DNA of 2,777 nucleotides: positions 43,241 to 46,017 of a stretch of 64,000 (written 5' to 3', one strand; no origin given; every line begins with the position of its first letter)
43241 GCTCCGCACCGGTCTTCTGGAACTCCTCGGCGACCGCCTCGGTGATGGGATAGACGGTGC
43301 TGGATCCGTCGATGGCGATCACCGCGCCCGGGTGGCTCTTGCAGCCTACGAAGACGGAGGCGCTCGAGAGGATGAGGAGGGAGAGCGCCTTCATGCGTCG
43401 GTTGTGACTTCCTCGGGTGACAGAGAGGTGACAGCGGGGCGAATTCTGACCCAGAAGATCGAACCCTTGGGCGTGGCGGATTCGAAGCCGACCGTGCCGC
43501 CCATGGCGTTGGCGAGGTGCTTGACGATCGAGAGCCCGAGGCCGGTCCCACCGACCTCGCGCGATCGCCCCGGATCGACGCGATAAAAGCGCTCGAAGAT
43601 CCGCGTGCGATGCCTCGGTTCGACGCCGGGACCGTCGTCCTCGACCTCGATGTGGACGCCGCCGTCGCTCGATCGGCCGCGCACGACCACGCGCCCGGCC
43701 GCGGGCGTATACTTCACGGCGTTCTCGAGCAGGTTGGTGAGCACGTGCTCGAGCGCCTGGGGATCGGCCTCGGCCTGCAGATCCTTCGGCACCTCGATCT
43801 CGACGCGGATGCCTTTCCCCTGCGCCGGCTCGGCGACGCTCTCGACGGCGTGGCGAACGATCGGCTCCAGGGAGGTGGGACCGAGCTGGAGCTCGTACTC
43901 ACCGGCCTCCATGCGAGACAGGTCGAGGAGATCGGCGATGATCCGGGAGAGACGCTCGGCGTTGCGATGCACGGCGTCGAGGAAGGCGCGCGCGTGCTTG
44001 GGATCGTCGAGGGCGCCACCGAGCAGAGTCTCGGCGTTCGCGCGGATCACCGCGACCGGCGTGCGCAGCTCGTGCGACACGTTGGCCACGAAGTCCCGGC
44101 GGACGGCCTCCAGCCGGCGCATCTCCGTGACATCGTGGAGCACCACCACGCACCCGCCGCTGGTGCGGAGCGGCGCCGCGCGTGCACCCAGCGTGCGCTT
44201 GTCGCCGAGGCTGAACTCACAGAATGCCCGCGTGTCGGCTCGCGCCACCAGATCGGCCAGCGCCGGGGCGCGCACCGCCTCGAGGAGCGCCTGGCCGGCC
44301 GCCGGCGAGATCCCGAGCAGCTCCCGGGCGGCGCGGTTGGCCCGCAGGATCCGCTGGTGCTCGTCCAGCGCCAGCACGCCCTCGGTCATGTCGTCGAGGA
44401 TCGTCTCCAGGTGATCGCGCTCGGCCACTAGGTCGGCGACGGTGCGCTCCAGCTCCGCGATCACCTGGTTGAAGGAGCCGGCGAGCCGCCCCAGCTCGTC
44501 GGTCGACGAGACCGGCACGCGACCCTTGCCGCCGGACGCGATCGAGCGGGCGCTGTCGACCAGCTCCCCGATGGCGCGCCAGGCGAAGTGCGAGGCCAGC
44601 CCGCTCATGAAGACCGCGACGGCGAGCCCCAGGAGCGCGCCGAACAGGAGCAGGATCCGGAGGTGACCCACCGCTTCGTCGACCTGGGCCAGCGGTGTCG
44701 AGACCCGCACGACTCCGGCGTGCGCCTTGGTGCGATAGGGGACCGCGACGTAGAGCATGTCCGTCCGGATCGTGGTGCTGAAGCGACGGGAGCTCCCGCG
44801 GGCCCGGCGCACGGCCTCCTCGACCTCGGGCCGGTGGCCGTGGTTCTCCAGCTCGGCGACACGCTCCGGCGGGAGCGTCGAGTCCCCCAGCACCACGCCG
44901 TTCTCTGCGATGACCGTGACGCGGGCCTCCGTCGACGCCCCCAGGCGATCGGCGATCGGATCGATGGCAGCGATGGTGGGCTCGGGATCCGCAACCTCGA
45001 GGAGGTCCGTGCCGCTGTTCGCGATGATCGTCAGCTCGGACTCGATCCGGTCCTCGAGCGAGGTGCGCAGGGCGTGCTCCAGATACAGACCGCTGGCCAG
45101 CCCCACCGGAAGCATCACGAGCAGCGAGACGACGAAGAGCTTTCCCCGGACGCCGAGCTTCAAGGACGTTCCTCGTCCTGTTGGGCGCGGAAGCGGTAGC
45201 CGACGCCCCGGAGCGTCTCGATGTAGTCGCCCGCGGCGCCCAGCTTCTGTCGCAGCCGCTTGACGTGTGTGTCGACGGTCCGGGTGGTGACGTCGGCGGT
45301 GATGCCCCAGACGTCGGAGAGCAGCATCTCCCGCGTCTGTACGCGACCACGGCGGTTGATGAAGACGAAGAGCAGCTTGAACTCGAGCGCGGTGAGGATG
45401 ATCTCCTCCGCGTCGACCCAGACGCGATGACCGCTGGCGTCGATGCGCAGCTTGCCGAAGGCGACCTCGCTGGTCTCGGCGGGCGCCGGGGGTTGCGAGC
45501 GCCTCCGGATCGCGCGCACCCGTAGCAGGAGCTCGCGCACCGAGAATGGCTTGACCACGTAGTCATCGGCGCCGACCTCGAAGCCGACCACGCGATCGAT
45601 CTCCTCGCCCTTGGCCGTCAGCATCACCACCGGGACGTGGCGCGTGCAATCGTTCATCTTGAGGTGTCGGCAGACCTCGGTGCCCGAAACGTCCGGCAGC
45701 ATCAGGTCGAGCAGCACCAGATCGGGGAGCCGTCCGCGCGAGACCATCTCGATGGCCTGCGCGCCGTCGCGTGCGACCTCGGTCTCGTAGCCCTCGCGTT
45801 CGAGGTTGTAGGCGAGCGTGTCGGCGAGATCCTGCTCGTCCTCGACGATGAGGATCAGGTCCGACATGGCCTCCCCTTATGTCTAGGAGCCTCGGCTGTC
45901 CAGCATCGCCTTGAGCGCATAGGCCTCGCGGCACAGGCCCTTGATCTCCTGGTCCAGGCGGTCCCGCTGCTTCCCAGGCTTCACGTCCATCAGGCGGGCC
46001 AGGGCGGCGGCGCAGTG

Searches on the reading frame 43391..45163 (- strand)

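Call 25: search_protein_families(library=pfam, proteins=[window:43391-45163:-], max_evalue=0.001)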
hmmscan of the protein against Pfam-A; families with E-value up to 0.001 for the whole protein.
window:43391-45163:- (590 aa): 9 families
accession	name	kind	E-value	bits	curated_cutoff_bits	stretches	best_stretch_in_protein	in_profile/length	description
PF02518.31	HATPase_c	-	8.1e-31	107.2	26.4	1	467-575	2-108/111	Histidine kinase-, DNA gyrase B-, and HSP90-like ATPase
PF00512.31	HisKA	-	1.4e-20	73.5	26.9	1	355-421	2-66/66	His Kinase A (phospho-acceptor) domain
PF00672.30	HAMP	-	2e-08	34.9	25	1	192-239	4-52/53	HAMP domain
PF13188.13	PAS_8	-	5e-07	29.8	21.8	1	252-294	3-44/65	PAS domain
PF12860.13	PAS_7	-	6.5e-07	29.9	27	0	256-289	1-34/115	PAS fold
PF00989.32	PAS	-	9.5e-07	29.3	22.6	1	251-288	2-39/113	PAS fold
PF08448.16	PAS_4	-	3.1e-06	27.8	23.1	1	256-350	1-110/110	PAS fold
PF13581.12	HATPase_c_2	-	6e-05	23.5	27.4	1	470-554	35-112/127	Histidine kinase-like ATPase domain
PF16736.11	sCache_like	-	0.00022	21.9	27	1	69-157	34-117/117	Single Cache-like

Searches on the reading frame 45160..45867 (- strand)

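Call 25: search_protein_families(library=pfam, proteins=[window:45160-45867:-], max_evalue=0.001)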
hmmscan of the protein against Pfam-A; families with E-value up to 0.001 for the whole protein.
window:45160-45867:- (235 aa): 4 families
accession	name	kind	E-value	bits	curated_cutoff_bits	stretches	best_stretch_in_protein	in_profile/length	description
PF00072.30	Response_reg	-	1.6e-28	99.5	30.2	1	5-117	1-110/111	Response regulator receiver domain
PF00486.34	Trans_reg_C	-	5.5e-25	87.7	26.2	1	154-226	2-77/77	Transcriptional regulatory protein, C terminal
PF23198.2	PDE8A_N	-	0.00011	22.5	29.6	1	5-87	13-95/147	PDE8A-like, N-terminal domain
PF08279.18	HTH_11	-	0.00071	19.8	25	0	192-225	26-55/55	HTH domain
